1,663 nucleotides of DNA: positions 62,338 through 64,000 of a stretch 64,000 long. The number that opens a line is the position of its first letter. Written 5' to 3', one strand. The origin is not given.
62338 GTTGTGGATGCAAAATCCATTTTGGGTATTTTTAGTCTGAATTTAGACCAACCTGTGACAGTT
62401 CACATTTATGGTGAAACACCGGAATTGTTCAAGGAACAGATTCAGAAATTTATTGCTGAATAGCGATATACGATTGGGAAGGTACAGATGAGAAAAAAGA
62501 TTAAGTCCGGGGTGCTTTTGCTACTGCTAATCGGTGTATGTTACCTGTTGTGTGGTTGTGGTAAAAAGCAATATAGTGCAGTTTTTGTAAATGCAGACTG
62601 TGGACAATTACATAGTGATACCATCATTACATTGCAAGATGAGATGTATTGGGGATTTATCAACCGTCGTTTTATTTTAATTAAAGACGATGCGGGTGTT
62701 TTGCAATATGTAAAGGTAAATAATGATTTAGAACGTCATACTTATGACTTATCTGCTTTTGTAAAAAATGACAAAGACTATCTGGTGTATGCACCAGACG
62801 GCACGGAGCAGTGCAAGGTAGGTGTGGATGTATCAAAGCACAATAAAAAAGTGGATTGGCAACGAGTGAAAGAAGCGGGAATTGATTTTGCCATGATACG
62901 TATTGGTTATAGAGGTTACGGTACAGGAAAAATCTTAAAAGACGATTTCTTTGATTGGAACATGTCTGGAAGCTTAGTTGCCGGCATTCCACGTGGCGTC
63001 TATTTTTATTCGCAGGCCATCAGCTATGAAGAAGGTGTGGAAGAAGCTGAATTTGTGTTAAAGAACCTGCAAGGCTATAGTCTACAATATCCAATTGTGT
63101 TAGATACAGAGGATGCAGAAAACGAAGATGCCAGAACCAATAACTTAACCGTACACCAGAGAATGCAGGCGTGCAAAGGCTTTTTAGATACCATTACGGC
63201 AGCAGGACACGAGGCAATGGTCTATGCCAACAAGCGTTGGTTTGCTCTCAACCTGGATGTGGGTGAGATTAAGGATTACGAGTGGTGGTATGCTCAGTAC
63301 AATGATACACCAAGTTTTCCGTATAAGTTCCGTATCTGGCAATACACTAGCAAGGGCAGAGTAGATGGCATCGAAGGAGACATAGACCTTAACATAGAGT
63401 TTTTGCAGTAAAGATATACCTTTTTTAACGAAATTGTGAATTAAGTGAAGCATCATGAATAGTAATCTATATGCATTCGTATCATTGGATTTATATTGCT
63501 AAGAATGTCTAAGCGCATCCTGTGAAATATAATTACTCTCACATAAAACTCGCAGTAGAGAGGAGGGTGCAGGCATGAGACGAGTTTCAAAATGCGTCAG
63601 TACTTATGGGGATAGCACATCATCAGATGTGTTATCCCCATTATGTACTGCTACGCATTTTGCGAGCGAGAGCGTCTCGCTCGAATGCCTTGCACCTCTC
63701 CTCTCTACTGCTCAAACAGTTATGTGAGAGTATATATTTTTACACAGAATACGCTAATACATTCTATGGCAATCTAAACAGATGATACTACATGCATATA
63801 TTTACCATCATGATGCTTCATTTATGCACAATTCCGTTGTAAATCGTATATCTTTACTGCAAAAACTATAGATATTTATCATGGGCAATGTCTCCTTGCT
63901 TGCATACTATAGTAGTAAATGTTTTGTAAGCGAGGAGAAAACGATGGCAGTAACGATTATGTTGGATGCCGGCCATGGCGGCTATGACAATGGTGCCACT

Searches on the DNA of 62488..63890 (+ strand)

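Call 16: search_rna_families(source=window, start=63380, end=63890, threshold=evalue, max_evalue=10)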
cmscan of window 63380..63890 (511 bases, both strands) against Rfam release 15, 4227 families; matches with E-value up to 10: 4.
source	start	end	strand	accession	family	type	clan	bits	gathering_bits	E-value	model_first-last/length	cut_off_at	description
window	63734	63841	-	RF02084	STnc130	Gene; sRNA;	-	17.6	55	5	1-135/135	no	Enterobacteria sRNA STnc130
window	63586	63663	-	RF04160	MIR868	Gene; miRNA;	-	16.6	200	1.1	1-194/194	no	MIR868 microRNA precursor family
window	63564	63602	+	RF01382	HIV-1_SL4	Cis-reg;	-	16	31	1.5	1-20/20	no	HIV-1 stem-loop 4 packaging signal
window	63784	63839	+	RF02181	ST7-AS2_1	Gene; lncRNA;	-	12.3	80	6.9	1-72/72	no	ST7 antisense RNA 2 conserved region 1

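Call 26: search_dna_similar(query=window:63380-63890:+, collection=plasmids, mode=distant)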
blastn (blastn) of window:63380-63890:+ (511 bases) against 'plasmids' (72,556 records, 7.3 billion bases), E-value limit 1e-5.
No match.

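Call 71: search_dna_similar(query=window:63395-63870:+, collection=phages, mode=distant)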
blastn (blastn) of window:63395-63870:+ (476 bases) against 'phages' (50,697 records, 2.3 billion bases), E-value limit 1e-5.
No match.

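Call 72: build_rna_model(alignment_id=A2)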
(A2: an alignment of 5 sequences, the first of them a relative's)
Model R1 built from alignment A2 (5 sequences, 162 columns); structure: RNAalifold consensus.
model positions 159; base pairs 66; branch points 2; effective number of sequences 0.79; information 0.59 bits per position. Calibrated on 0.2 Mb of random sequence (short: E-values are rough).
structure used (alignment columns):
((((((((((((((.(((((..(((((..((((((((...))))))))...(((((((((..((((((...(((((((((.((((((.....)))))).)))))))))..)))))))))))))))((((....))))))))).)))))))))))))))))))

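Call 73: search_with_rna_model(model_id=R1, sources=[window, L013, L016, L018, L019, L020, L021, L025, L028], max_evalue=1)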
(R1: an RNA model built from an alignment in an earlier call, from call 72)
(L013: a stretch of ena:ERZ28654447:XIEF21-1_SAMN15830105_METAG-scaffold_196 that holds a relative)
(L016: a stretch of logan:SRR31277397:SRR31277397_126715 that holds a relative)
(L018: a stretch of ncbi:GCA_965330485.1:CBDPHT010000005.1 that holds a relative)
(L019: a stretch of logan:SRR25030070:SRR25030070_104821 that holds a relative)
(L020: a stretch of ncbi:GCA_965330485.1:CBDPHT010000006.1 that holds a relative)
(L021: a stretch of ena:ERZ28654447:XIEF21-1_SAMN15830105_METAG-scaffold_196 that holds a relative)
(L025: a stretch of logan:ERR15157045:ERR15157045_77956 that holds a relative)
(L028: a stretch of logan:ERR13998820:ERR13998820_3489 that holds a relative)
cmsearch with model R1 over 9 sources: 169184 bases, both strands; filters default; matches with E-value up to 1: 14.
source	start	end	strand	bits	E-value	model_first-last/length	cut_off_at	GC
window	63552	63711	-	179.9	3e-37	1-159/159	no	0.51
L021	11025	11184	+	173.5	7.8e-36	1-159/159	no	0.52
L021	3546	3704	+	168.9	7.9e-35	1-159/159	no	0.5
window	18120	18275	-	136.1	1.3e-27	1-159/159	no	0.47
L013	19831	19977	+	127.9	8.5e-26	1-159/159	no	0.41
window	26988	27136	+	124.8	4.2e-25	1-159/159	no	0.42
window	63552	63711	+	77.9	9.1e-15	1-159/159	no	0.51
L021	11025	11184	-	74.6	4.9e-14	1-159/159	no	0.52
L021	3546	3704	-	68.1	1.3e-12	1-159/159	no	0.5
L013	19832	19976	-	61.9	3e-11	1-159/159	no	0.41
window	18120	18275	+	60.8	5.2e-11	1-159/159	no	0.47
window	26990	27134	-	60.6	5.8e-11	1-159/159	no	0.42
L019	2055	2110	-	34.6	3.1e-05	104-159/159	5'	0.5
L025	7327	7373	+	29.8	0.00036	1-46/159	3'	0.62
